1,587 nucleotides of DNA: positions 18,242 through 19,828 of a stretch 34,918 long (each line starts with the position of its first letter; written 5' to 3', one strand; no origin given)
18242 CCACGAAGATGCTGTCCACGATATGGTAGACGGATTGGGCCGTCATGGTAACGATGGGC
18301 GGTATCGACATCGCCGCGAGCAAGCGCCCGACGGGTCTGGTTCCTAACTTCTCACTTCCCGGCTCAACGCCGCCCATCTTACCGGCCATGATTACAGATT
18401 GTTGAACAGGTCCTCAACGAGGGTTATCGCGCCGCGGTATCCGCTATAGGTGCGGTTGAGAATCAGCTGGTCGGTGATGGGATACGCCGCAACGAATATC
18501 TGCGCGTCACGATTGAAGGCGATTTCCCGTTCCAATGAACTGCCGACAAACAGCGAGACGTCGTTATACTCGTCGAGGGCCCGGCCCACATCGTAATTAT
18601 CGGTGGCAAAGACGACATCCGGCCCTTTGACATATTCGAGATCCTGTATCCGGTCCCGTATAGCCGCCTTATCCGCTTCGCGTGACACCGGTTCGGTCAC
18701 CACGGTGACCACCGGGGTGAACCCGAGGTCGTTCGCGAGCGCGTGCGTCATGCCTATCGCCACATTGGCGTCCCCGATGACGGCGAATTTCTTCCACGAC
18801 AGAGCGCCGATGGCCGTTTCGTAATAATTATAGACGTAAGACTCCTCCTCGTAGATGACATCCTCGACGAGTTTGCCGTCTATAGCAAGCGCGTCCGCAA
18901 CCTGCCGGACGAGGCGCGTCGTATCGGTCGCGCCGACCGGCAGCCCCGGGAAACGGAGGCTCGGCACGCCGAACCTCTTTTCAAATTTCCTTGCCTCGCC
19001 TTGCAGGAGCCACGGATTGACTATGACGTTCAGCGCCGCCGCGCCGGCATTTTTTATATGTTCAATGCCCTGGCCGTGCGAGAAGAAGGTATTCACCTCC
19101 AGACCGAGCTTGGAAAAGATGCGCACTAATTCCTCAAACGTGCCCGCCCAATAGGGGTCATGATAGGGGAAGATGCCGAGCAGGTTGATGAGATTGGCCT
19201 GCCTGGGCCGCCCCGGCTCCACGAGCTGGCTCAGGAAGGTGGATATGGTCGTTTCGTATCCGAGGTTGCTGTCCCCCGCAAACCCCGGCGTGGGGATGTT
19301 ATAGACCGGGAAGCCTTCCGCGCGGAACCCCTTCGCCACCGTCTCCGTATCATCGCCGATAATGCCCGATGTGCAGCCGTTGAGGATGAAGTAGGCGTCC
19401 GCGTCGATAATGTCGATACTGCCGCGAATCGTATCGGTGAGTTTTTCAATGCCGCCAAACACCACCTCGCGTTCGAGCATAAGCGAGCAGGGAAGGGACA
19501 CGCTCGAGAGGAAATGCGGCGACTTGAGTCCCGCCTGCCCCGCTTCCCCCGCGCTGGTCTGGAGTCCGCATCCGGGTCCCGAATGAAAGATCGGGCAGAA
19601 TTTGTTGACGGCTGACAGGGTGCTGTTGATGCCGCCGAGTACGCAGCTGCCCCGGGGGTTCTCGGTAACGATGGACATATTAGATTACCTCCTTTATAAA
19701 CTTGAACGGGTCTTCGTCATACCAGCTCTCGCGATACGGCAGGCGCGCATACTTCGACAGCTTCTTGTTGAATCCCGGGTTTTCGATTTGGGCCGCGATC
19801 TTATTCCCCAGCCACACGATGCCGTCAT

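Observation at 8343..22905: Uncharacterised NifB-dependent nitrogenase-like (NFL) reductase supercluster wired to an amino-acid importer, a GNAT, a MATE exporter and YezD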

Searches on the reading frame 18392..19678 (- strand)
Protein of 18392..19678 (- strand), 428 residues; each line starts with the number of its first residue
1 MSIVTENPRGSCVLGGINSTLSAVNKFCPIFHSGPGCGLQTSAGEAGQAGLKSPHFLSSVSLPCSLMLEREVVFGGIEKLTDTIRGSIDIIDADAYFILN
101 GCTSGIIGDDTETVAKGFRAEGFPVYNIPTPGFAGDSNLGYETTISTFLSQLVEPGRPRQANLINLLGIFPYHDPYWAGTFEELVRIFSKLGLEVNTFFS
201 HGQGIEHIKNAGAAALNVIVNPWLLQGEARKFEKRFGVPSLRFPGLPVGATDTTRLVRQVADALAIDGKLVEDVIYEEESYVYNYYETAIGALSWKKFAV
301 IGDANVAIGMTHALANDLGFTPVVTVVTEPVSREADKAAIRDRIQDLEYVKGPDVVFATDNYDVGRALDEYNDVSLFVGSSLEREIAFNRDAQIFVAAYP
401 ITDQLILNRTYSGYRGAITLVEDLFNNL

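Call 4: search_protein_families(library=pfam, proteins=[window:18392-19678:-])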
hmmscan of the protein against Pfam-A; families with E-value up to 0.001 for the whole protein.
window:18392-19678:- (428 aa): 1 family
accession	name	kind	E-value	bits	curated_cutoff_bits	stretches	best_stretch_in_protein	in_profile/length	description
PF00148.24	Oxidored_nitro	-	2.2e-65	221.6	28.6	1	15-427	4-397/399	Nitrogenase component 1 type Oxidoreductase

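Call 5: search_protein_families(library=ncbifam, proteins=[window:18392-19678:-], max_evalue=0.00001)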
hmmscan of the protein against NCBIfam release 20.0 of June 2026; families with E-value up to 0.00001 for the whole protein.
window:18392-19678:- (428 aa): 16 families
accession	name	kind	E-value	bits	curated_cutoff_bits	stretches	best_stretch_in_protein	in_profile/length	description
TIGR01283.1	nifE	equivalog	1.9e-30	105.8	505.1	1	9-423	42-440/459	nitrogenase iron-molybdenum cofactor biosynthesis protein NifE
NF011047.0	PRK14477.1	equivalog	3.1e-26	91.5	1229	1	66-275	86-291/917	bifunctional nitrogenase iron-molybdenum cofactor biosynthesis protein NifEN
TIGR01278.1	DPOR_BchB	equivalog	4e-25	88.6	490.35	1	64-426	57-415/512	ferredoxin:protochlorophyllide reductase (ATP-dependent) subunit B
TIGR01862.1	N2-ase-Ialpha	subfamily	1.6e-24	86.3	486.05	1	9-327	34-350/444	nitrogenase component I subunit alpha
NF002789.0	PRK02910.1-3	equivalog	1.6e-19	70.2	509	1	63-423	56-420/535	ferredoxin:protochlorophyllide reductase (ATP-dependent) subunit B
TIGR01286.1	nifK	equivalog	5.4e-19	68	427.3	1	53-427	103-493/516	nitrogenase molybdenum-iron protein subunit beta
TIGR01284.1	alt_nitrog_alph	subfamily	1.9e-18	66.2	512.8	1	65-426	97-442/457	nitrogenase subunit alpha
TIGR02932.1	vnfK_nitrog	equivalog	1.4e-17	63.7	873.95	1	7-427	11-439/457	V-containing nitrogenase subunit beta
TIGR01282.1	nifD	equivalog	1.7e-17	63.3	653.55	1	21-297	60-337/466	nitrogenase molybdenum-iron protein alpha chain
TIGR02931.1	anfK_nitrog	equivalog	5.8e-14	51.7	853.85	1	23-428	30-444/461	Fe-only nitrogenase subunit beta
NF002790.0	PRK02910.1-4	equivalog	9e-12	44.4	912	1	78-406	71-398/530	ferredoxin:protochlorophyllide reductase (ATP-dependent) subunit B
TIGR01860.1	VNFD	equivalog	3.8e-11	42.3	823.1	1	65-343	99-375/461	nitrogenase vanadium-iron protein, alpha chain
TIGR01861.1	ANFD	equivalog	1.1e-09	37.3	873.8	1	67-321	102-354/513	nitrogenase iron-iron protein, alpha chain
TIGR01285.1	nifN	equivalog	5.7e-09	35.4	326.8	1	24-426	30-428/433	nitrogenase iron-molybdenum cofactor biosynthesis protein NifN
NF002768.0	PRK02842.1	equivalog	5.1e-08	32.2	324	1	94-341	98-331/423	ferredoxin:protochlorophyllide reductase (ATP-dependent) subunit N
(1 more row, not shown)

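Call 93: search_solved_structures(query=window:18392-19678:-, max_evalue=1e-15)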
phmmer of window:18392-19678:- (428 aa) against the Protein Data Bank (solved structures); distinct sequences matched with E-value up to 1e-15: 8.
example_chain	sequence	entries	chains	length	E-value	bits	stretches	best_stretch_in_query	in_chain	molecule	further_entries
9d9u_C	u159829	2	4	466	9.7e-67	229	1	6-426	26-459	Nitrogenase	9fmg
9i0g_A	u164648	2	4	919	3.4e-29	105.3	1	65-264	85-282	Nitrogenase iron-molybdenum cofactor biosynthesis protein NifE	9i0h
1mio_A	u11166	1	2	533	4.6e-17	65.4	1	10-281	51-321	NITROGENASE MOLYBDENUM IRON PROTEIN (ALPHA CHAIN)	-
4wes_A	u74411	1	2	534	4.6e-17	65.3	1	10-281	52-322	Nitrogenase molybdenum-iron protein alpha chain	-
4wn9_A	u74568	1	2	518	4.9e-17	65.2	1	10-281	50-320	Nitrogenase molybdenum-iron protein alpha chain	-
5vpw_A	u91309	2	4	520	5e-17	65.2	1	10-281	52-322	Nitrogenase molybdenum-iron protein alpha chain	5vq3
9ian_A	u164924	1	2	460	8.7e-16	61.1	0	10-346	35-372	Nitrogenase iron-molybdenum cofactor biosynthesis protein NifE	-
9iao_A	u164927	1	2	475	9.6e-16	61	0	10-346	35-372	Nitrogenase iron-molybdenum cofactor biosynthesis protein NifE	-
